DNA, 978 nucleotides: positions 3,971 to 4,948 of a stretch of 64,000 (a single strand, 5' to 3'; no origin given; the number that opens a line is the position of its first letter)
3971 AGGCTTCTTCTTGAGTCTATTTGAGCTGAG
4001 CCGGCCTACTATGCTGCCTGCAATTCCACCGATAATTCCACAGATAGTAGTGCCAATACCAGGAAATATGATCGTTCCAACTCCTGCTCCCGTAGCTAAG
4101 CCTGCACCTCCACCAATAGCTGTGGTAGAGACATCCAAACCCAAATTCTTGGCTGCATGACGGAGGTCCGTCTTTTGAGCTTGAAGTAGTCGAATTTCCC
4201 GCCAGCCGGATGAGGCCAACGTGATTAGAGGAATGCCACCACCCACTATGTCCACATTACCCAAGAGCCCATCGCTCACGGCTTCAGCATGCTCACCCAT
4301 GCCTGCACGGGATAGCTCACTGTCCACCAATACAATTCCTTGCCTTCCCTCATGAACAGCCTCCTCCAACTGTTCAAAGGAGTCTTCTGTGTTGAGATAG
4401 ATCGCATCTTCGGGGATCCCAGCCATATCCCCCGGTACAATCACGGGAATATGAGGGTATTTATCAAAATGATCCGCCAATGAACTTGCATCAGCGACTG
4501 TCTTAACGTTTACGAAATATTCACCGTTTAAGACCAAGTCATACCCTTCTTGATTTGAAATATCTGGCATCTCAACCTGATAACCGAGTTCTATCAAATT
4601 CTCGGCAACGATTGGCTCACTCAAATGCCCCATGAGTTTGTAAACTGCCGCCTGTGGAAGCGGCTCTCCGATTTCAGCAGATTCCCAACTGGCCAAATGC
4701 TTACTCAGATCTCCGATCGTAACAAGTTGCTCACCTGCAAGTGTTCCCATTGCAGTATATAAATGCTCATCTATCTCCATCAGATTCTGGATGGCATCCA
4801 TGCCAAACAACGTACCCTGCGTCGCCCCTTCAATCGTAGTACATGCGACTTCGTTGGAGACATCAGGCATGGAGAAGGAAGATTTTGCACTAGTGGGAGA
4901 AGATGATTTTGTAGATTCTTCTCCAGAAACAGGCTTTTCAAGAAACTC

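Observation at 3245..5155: Orphan 636-aa membrane protein with a nuclease-fold-like core, glycine-zipper hairpin and long coiled coil: candidate single-gene abortive-infection or conflict effector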

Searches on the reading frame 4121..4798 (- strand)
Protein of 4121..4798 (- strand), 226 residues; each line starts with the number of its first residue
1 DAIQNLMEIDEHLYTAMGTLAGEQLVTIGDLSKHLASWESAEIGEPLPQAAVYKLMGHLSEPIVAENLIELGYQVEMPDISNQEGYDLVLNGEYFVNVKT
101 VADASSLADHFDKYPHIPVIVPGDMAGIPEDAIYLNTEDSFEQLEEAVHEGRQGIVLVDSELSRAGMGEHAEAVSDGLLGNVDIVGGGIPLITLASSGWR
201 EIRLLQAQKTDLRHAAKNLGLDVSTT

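Call 26: search_solved_structures(query=A2, max_evalue=10, show_alignments=3)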
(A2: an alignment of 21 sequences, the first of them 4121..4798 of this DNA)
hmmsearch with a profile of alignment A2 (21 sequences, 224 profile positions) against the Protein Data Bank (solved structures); distinct sequences matched with E-value up to 10: 17.
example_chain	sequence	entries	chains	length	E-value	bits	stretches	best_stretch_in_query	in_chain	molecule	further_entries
4qxd_A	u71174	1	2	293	0.24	14.3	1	112-193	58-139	3'(2'),5'-bisphosphate nucleotidase, putative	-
4yoe_A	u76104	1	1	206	0.33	13.9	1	80-171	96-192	Heterogeneous nuclear ribonucleoprotein A1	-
1pgz_A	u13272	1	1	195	0.33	13.9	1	80-171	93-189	Heterogeneous nuclear ribonucleoprotein A1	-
5mpl_A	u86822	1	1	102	0.33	13.9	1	83-171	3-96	Heterogeneous nuclear ribonucleoprotein A1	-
1l3k_A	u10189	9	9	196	0.33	13.9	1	80-171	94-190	HETEROGENEOUS NUCLEAR RIBONUCLEOPROTEIN A1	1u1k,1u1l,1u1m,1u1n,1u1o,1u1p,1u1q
2lyv_A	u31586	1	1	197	0.34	13.8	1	80-171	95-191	Heterogeneous nuclear ribonucleoprotein A1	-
9vva_A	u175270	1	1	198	0.35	13.8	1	80-171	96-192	Heterogeneous nuclear ribonucleoprotein A1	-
9f4d_A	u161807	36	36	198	0.35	13.8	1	80-171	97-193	Heterogeneous nuclear ribonucleoprotein A1, N-terminally processed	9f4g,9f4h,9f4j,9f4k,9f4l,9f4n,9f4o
8rzv_A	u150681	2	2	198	0.35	13.8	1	80-171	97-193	Heterogeneous nuclear ribonucleoprotein A1, N-terminally processed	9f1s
9gea_A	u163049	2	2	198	0.35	13.8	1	80-171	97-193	Heterogeneous nuclear ribonucleoprotein A1, N-terminally processed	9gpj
8x0n_A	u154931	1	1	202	0.36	13.8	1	80-171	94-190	Heterogeneous nuclear ribonucleoprotein A1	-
6tba_C5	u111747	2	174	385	0.39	13.6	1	135-220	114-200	Phage major capsid protein, HK97 family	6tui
6tb9_C5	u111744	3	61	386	0.39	13.6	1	135-220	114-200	Major capsid protein Rcc01687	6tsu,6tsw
1po6_A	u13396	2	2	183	0.5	13.3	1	80-169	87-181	Heterogeneous nuclear ribonucleoprotein A1 | PROTEIN (HETEROGENEOUS NUCLEAR RIBONUCLEOPROTEIN A1)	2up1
1s8n_A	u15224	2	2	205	0.77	12.7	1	139-206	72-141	putative antiterminator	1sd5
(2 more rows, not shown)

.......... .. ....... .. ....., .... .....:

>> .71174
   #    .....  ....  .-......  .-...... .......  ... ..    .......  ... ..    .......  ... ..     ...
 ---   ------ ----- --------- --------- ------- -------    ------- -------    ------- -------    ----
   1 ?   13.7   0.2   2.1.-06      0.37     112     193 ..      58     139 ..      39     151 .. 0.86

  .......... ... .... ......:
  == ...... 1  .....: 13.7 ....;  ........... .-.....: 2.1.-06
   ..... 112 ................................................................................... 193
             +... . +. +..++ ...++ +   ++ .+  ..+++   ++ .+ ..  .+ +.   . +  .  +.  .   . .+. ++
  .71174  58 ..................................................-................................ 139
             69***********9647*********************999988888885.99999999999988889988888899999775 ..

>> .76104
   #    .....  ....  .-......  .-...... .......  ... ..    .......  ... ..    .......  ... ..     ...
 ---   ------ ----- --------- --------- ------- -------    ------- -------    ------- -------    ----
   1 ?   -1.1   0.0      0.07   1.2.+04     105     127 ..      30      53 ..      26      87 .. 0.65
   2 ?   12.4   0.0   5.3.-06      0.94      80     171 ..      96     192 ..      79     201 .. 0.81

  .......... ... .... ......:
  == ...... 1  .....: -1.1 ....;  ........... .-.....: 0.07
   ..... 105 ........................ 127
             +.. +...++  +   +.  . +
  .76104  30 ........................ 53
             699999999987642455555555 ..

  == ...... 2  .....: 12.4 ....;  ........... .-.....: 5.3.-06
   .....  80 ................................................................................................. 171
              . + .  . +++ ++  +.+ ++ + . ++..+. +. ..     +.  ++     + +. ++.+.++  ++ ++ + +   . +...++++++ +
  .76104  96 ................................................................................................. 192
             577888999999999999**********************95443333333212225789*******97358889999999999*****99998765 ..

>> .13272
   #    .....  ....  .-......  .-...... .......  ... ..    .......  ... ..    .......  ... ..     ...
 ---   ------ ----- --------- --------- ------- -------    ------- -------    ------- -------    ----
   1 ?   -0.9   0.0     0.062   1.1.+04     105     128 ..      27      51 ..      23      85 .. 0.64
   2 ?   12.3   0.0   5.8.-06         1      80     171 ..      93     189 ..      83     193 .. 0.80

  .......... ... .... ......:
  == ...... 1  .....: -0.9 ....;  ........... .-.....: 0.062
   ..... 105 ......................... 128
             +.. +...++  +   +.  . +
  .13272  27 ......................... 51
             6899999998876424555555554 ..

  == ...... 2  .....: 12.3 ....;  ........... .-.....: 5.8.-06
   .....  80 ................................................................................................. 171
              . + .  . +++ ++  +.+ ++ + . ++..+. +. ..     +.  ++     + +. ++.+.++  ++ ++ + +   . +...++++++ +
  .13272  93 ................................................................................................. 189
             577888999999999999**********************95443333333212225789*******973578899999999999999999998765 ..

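Call 27: search_protein_families(library=pfam, alignment_id=A2, max_evalue=1)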
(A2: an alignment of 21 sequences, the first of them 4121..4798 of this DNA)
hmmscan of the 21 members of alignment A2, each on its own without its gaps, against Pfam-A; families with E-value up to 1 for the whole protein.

A. member 1, window:4121-4798:- (226 aa): 1 family
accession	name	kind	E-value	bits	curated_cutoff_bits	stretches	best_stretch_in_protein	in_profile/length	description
PF11645.14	PDDEXK_5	-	0.027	14.9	26.1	1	54-93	4-42/138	PD-(D/E)XK endonuclease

B. families by the number of members that match (of 21 scanned): 10 families
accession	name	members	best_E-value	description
PF11645.14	PDDEXK_5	8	0.0076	PD-(D/E)XK endonuclease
PF21546.3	FGGY_C_2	2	0.21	Carbohydrate kinase FGGY, C-terminal domain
PF04471.18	Mrr_cat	1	0.016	Restriction endonuclease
PF12482.14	DUF3701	1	0.097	Phage integrase protein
PF20720.3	nSTAND3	1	0.099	Novel STAND NTPase 3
PF03711.20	OKR_DC_1_C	1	0.15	Orn/Lys/Arg decarboxylase, C-terminal domain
PF20835.2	PA_Ig-like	1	0.16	Anthrax protective antigen, immunoglobulin-like domain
PF03328.21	HpcH_HpaI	1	0.17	HpcH/HpaI aldolase/citrate lyase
PF18921.5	Cyanophycin_syn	1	0.18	Cyanophycin synthase-like N-terminal domain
PF18154.6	pPIWI_RE_REase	1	0.23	REase associating with pPIWI_RE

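Call 39: predict_structure(alignment_id=A2)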
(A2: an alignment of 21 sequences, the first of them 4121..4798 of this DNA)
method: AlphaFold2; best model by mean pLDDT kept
length: 226 residues; sequences in the alignment: 21
mean_pLDDT: 70.6   pTM: 0.60
mean pLDDT of the five models: 70.6, 66.4, 62.1, 60.0, 57.0
residues with pLDDT >= 90: 13; 70-90: 106; 50-70: 86; < 50: 21
segments of 3 or more residues with pLDDT < 50: 1-9, 42-44, 181-187
pLDDT, mean of each block of 10 residues (from residue 1): 41 53 54 56 55 71 84 78 74 85 76 90 85 84 86 89 73 60 49 65 73 75 63
secondary structure, 60 per line:
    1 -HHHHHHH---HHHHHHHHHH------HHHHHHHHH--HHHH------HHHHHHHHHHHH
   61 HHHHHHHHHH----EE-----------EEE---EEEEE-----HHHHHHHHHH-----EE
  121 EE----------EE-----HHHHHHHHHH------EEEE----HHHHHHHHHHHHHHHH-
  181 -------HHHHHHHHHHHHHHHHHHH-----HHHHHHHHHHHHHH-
elements in order: H2-8 H12-21 H28-36 H39-42 H49-70 E88-90 E94-98 H104-113 E119-122 H140-149 E156-159 H164-179 H188-206 H212-225

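Call 41: fold_search(model_id=the predicted structure, library=pdb)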
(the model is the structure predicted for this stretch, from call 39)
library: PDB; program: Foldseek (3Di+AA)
matches with E <= 10: 213; with E <= 0.001: 0
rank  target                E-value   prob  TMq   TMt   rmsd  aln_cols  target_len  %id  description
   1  2ost_A                1.2e-01  0.98  0.20  0.30   4.1        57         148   24  The structure of a bacterial homing endonuclease : I-Ssp6803I (released 2007-03-20)
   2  3cf4_A                2.1e-01  0.44  0.20  0.07  15.2       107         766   16  Structure of the CODH component of the M. barkeri ACDS complex (released 2008-07-22)
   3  9hjo_C                2.3e-01  0.28  0.23  0.25  14.2       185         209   13  FANCM-FAAP24-dsDNA complex (released 2025-06-11)
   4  2ost_B                2.7e-01  0.92  0.19  0.28   4.2        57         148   23  The structure of a bacterial homing endonuclease : I-Ssp6803I (released 2007-03-20)
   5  4g6v_A                3.2e-01  0.85  0.28  0.45   5.6       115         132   17  CdiA-CT/CdiI toxin and immunity complex from Burkholderia pseudomallei (released 2012-12-12)
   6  2ost_C                3.6e-01  0.89  0.20  0.31   2.9        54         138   26  The structure of a bacterial homing endonuclease : I-Ssp6803I (released 2007-03-20)
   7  9dou_A                5.2e-01  0.20  0.26  0.08  10.7       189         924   17  Taeniopygia guttata R2 retrotransposon (R2Tg) initiating target-primed reverse transcription (released 2025-05-21)
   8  1xoi_A                5.5e-01  0.13  0.22  0.10  10.8       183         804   14  Human Liver Glycogen Phosphorylase A complexed with Chloroindoloyl glycine amide (released 2005-04-12)
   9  1sx5_B                7.2e-01  0.47  0.18  0.17   3.3        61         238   23  K38A EcoRV bound to cleaved DNA and Mn2+: P1 crystal form (released 2004-04-06)
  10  3qq0_C                7.2e-01  0.05  0.14  0.14  18.4       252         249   12  Crystal structure of a deletion mutant (N59) of 3-deoxy-D-manno-octulosonate 8-phosphate synthase (KDO8PS) from Neisse (released 2011-04-13)
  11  1l5y_B                8.5e-01  0.09  0.14  0.19  11.8       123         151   11  CRYSTAL STRUCTURE OF MG2+ / BEF3-BOUND RECEIVER DOMAIN OF SINORHIZOBIUM MELILOTI DCTD (released 2002-10-23)
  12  4p0q_A                9.0e-01  0.09  0.18  0.15  12.6       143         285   14  Crystal structure of Human Mus81-Eme1 in complex with 5'-flap DNA (released 2014-05-28)
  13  9c0q_A                9.5e-01  0.21  0.19  0.06  10.5        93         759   19  Carbon monoxide dehydrogenase (CODH) from Methanosarcina thermophila, specimen prepared on blot plunger (released 2024-10-16)
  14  1az0_A                1.1e+00  0.35  0.19  0.18   3.4        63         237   21  ECORV ENDONUCLEASE/DNA COMPLEX (released 1998-06-19)
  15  1eon_A                1.2e+00  0.41  0.20  0.19   3.1        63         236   22  ECORV BOUND TO 3'-S-PHOSPHOROTHIOLATE DNA AND CA2+ (released 2000-04-04)
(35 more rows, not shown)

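Call 42: search_protein_representatives(alignment_id=A2)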
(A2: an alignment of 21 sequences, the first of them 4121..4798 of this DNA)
Query: 21 sequences, 224 profile positions. Proteins with E-value up to 0.001 (for the whole library): 796; up to 1e-10: 573; up to 1e-30: 153. The best 150 are listed.
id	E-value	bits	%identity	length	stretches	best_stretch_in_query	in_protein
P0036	5.0e-111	386.2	-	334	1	2-224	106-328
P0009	2.5e-110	383.9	-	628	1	2-224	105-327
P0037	5.5e-110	382.8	-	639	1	2-224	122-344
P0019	1.6e-106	371.4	-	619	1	2-224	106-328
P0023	4.1e-106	370.1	-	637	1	2-224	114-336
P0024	2.3e-104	364.4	-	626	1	2-224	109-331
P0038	6.7e-101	353.0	-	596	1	2-224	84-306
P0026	8.1e-101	352.8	-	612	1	2-224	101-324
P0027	1.7e-99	348.4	-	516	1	4-223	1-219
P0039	8.8e-95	333.0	-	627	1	3-224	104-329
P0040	3.4e-94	331.1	-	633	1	3-224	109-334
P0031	1.1e-88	313.1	-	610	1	3-224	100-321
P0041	1.6e-86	306.0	-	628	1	2-224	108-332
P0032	7.1e-83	294.1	-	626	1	2-224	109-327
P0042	9.8e-83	293.6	-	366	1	1-224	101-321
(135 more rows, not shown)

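Call 71: fold_search(model_id=the predicted structure, library=viral)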
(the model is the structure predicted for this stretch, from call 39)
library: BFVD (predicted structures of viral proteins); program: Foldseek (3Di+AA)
matches with E <= 10: 161; with E <= 0.001: 0
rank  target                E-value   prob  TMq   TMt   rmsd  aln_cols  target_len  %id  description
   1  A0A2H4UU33            6.6e-03  0.87  0.27  0.08  18.5       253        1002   13  J domain-containing protein [Bodo saltans virus]
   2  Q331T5                1.2e-02  0.87  0.24  0.25  11.1       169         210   10  (no name in the UniProt tables at hand)
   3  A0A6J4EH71            9.4e-02  0.33  0.24  0.23  15.5       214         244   14  (no name in the UniProt tables at hand)
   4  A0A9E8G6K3            1.1e-01  0.66  0.22  0.19   9.9       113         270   14  (no name in the UniProt tables at hand)
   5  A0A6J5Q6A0            1.4e-01  0.82  0.19  0.26   6.7        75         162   21  Uncharacterized protein [uncultured Caudovirales phage]
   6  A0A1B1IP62            1.5e-01  0.85  0.25  0.47   9.3       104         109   18  (no name in the UniProt tables at hand)
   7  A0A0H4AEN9            1.5e-01  0.23  0.18  0.20  13.2       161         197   10  (no name in the UniProt tables at hand)
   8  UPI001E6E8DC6         1.7e-01  0.99  0.18  0.32   1.9        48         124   40  (no name look-up for this kind of identifier)
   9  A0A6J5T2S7            1.8e-01  0.47  0.25  0.36  10.9       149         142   12  PD-(D/E)XK nuclease domain-containing protein [uncultured Caudovirales phage]
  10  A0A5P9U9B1            1.9e-01  0.66  0.20  0.37   5.4        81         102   15  (no name in the UniProt tables at hand)
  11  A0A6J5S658            2.0e-01  0.57  0.19  0.39   5.4        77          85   17  VRR-NUC domain containing protein [uncultured Caudovirales phage]
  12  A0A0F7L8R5            2.3e-01  0.97  0.20  0.37   2.5        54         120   24  PD(D/E)XK endonuclease domain-containing protein [uncultured marine virus]
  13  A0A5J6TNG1            2.5e-01  0.89  0.17  0.22   2.9        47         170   26  (no name in the UniProt tables at hand)
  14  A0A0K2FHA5            2.5e-01  0.33  0.17  0.32  10.6       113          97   10  VRR-NUC domain-containing protein [Achromobacter phage phiAxp-2]
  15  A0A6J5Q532            2.6e-01  0.84  0.20  0.25   8.4        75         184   23  Uncharacterized protein [uncultured Caudovirales phage]
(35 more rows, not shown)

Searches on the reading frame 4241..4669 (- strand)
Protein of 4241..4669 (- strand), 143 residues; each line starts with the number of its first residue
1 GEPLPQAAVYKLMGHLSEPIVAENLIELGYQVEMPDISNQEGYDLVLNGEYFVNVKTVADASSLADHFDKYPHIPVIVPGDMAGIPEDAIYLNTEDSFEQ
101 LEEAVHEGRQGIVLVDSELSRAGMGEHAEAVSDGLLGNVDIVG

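Call 82: search_solved_structures(query=A5, max_evalue=10, show_alignments=5)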
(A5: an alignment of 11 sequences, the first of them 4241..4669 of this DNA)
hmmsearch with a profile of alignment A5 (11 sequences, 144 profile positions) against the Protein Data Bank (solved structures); distinct sequences matched with E-value up to 10: 4.
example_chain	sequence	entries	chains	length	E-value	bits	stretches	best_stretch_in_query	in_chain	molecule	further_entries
1atg_A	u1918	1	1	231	0.21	14.8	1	14-58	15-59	PERIPLASMIC MOLYBDATE-BINDING PROTEIN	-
5ywl_A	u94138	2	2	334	0.61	13.3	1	9-74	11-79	Protein induced by osmotic stress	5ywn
3kxw_A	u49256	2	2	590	0.66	13.2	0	24-75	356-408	Saframycin Mx1 synthetase B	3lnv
5gmo_A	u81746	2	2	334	0.69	13.1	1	9-74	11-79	Protein induced by osmotic stress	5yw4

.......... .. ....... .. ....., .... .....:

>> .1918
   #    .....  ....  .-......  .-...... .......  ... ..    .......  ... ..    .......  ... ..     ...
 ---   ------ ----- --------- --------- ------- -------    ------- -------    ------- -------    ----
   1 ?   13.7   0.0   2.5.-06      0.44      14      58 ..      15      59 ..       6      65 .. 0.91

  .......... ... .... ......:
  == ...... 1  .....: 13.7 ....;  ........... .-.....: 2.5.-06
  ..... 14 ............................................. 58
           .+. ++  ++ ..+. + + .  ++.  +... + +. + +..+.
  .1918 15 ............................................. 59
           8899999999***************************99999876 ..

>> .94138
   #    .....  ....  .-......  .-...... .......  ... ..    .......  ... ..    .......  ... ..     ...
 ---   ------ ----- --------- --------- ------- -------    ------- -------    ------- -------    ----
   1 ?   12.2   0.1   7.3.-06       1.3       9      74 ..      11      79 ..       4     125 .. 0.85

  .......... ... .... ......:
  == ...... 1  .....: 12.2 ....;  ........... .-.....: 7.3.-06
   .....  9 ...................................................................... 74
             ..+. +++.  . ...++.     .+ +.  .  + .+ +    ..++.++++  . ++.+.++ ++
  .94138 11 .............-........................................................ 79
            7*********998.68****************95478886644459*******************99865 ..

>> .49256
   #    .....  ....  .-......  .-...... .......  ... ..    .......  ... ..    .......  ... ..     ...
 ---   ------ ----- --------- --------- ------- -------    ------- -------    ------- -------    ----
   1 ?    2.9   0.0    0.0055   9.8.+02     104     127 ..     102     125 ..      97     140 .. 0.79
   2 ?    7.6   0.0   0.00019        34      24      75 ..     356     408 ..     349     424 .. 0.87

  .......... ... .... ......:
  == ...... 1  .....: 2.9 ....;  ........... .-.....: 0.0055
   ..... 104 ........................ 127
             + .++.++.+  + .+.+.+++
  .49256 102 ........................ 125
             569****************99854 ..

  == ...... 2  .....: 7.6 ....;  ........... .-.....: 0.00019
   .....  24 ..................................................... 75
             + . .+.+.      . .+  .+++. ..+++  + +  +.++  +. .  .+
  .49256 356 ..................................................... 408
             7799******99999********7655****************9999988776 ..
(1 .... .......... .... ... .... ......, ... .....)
